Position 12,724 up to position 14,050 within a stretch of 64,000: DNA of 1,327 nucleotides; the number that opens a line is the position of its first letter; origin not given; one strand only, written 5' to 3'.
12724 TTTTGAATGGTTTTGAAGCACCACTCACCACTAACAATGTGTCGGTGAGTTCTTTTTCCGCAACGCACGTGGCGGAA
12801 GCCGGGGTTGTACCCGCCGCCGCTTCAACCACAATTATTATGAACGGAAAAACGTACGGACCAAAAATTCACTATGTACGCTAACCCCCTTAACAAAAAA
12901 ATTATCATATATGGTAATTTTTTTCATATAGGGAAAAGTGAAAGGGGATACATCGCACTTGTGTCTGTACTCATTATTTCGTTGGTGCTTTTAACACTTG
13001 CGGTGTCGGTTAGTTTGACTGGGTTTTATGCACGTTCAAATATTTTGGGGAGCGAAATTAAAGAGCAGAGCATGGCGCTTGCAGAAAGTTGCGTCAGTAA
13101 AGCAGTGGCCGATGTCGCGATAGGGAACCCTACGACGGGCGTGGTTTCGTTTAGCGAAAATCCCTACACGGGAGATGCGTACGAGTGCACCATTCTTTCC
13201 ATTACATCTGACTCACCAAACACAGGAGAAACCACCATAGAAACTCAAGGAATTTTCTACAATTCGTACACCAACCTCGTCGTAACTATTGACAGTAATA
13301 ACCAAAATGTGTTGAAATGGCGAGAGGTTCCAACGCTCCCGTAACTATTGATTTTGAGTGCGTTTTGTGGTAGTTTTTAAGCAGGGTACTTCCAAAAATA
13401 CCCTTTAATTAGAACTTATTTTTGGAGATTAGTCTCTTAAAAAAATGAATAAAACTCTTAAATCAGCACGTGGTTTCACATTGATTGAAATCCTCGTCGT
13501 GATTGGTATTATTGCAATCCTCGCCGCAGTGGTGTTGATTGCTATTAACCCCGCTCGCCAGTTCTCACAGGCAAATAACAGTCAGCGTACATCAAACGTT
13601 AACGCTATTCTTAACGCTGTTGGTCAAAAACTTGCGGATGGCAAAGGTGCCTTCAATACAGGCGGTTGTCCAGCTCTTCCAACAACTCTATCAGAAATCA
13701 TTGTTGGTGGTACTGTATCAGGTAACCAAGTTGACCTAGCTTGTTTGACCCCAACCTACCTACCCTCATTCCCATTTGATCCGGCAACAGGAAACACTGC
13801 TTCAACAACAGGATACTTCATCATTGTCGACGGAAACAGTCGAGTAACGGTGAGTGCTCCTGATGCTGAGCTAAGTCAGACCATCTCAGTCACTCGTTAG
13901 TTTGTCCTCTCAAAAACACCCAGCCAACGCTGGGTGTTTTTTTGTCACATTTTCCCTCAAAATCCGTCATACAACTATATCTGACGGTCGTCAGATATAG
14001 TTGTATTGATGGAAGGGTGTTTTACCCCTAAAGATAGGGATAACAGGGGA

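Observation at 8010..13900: Compact type IV pilus operon with a beta-propeller-bearing pilin (LVIVD repeats) as candidate tip adhesin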

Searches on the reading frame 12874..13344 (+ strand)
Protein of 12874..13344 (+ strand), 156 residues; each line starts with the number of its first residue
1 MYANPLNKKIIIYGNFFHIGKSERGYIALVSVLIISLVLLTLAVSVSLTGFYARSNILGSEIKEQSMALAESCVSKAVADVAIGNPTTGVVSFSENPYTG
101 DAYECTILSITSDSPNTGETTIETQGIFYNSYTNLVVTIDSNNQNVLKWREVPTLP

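Call 3: search_protein_families(library=pfam, proteins=[window:12874-13344:+], max_evalue=1)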
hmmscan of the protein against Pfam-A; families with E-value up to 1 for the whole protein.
window:12874-13344:+ (156 aa): 0 families

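Call 4: search_protein_families(library=ncbifam, proteins=[window:12874-13344:+], max_evalue=1)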
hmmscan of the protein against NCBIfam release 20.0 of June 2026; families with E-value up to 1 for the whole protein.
window:12874-13344:+ (156 aa): 0 families

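Call 50: search_solved_structures(query=A3, max_evalue=1)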
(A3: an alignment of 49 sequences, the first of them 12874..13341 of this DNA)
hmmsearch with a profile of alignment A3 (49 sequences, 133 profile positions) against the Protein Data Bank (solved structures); distinct sequences matched with E-value up to 1: 3.
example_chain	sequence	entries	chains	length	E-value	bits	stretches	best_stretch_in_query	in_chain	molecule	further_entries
5lsp_A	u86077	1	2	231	0.047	16.8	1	65-130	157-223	Hepatocyte growth factor receptor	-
2uzx_B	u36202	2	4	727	0.87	12.7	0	65-129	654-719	HEPATOCYTE GROWTH FACTOR RECEPTOR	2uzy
6gcu_A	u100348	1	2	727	0.89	12.7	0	65-129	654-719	Hepatocyte growth factor receptor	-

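Call 64: find_homologous_proteins(query=window:12874-13344:+)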
Query window:12874-13344:+ (156 aa): 9 proteins with E <= 0.001 among 61 candidates.
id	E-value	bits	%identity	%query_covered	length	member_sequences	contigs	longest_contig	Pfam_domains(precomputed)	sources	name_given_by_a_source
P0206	2.7e-81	288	90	100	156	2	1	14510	-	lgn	-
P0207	1.0e-79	283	88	100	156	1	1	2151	-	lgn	-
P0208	3.1e-78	278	87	100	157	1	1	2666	-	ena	-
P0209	7.8e-73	261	99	81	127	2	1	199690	-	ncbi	ncbi:MAG: hypothetical protein AAB439_02530 [Patescibacteria group bacterium]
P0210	1.8e-66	240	89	85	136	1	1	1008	-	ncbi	-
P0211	7.9e-64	232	72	97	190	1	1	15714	-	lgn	-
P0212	2.0e-55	205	75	85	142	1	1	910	-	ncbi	-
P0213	4.4e-46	174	55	100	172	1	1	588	-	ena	-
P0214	3.5e-15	74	35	90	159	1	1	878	-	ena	-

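Call 72: predict_structure(alignment_id=A6)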
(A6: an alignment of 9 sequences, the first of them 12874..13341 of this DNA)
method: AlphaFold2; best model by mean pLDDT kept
length: 156 residues; sequences in the alignment: 9
mean_pLDDT: 76.6   pTM: 0.55
mean pLDDT of the five models: 76.6, 76.3, 75.8, 75.6, 73.9
residues with pLDDT >= 90: 22; 70-90: 103; 50-70: 10; < 50: 21
segments of 3 or more residues with pLDDT < 50: 1-21
pLDDT, mean of each block of 10 residues (from residue 1): 38 36 63 87 82 74 86 90 87 78 86 76 87 90 87 81
secondary structure, 60 per line:
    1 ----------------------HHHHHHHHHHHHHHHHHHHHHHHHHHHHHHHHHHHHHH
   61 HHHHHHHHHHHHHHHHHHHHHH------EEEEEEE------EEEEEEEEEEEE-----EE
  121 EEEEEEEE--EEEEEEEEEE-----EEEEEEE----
elements in order: H23-82 E89-95 E102-113 E119-128 E131-140 E146-152

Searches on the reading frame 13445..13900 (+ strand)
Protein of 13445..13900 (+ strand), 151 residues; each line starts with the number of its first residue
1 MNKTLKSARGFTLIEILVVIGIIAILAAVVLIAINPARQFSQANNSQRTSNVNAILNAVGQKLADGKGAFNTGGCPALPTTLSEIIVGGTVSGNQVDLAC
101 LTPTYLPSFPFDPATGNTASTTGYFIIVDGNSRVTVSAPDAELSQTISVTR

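Call 3: search_protein_families(library=pfam, proteins=[window:13445-13900:+], max_evalue=1)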
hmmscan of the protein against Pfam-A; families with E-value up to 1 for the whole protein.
window:13445-13900:+ (151 aa): 3 families
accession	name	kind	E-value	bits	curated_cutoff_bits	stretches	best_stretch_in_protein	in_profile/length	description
PF07963.17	N_methyl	-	2.1e-07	30.7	21.2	1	6-31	2-27/27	Prokaryotic N-terminal methylation motif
PF06653.16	Claudin_3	-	0.071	13.5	28.7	1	9-46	92-129/163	Tight junction protein, Claudin-like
PF11773.13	ComGE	-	0.091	13.1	25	1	13-59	2-47/82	Competence system putative prepilin ComGE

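Call 4: search_protein_families(library=ncbifam, proteins=[window:13445-13900:+], max_evalue=1)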
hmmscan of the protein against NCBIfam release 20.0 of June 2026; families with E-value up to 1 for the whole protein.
window:13445-13900:+ (151 aa): 20 families
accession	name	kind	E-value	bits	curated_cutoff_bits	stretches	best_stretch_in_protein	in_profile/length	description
TIGR01708.2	typeII_sec_gspH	equivalog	2.7e-08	34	80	1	9-44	2-37/169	type II secretion system minor pseudopilin GspH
TIGR02532.1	IV_pilin_GFxxxE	domain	7.2e-07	28.8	16.3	1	9-31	2-24/24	prepilin-type N-terminal cleavage/methylation domain-containing protein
TIGR01710.1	typeII_sec_gspG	equivalog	1.4e-06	28.4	88.85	1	9-61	1-51/134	type II secretion system major pseudopilin GspG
NF007862.0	PRK10574.1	equivalog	2.6e-06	27.6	138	1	7-33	3-29/145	prepilin peptidase-dependent pilin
NF041013.1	T4P_ComGE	equivalog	4.4e-06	26.7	49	1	6-48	1-43/83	competence type IV pilus minor pilin ComGE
NF041775.1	typeIV_PilA_Myxo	equivalog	2.3e-05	24.5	400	1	8-58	10-58/214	type IV pilin protein PilA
NF007800.0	PRK10506.1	equivalog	0.00022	21.1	158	1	2-35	2-35/163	prepilin peptidase-dependent protein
NF040999.1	pilin_ComGC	equivalog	0.00025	21.2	75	1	9-42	2-33/84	competence type IV pilus major pilin ComGC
TIGR02596.1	TIGR02596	subfamily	0.00027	21.1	70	1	11-45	1-35/196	Verru_Chthon cassette protein D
NF040982.1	ComGD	equivalog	0.00028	21.3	70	1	9-48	2-39/139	competence type IV pilus minor pilin ComGD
TIGR01707.1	gspI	equivalog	0.00094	19.6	44.35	1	10-37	1-28/101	type II secretion system minor pseudopilin GspI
NF047828.1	T3SSXpsI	equivalog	0.00098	19.1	150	1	9-60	2-55/132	type II secretion system protein XpsI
NF041002.1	pilin_ComGF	equivalog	0.0024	18.1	80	1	9-63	2-56/139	competence type IV pilus minor pilin ComGF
NF045849.1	ICE_MMCAP2_0565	equivalog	0.0044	16.7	40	1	17-59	18-60/80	Mbov_0395 family pilin-like conjugal transfer protein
NF038303.1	EPS_HpsB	equivalog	0.0055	16.7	150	1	8-47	2-37/211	hormogonium polysaccharide secretion pseudopilin HpsB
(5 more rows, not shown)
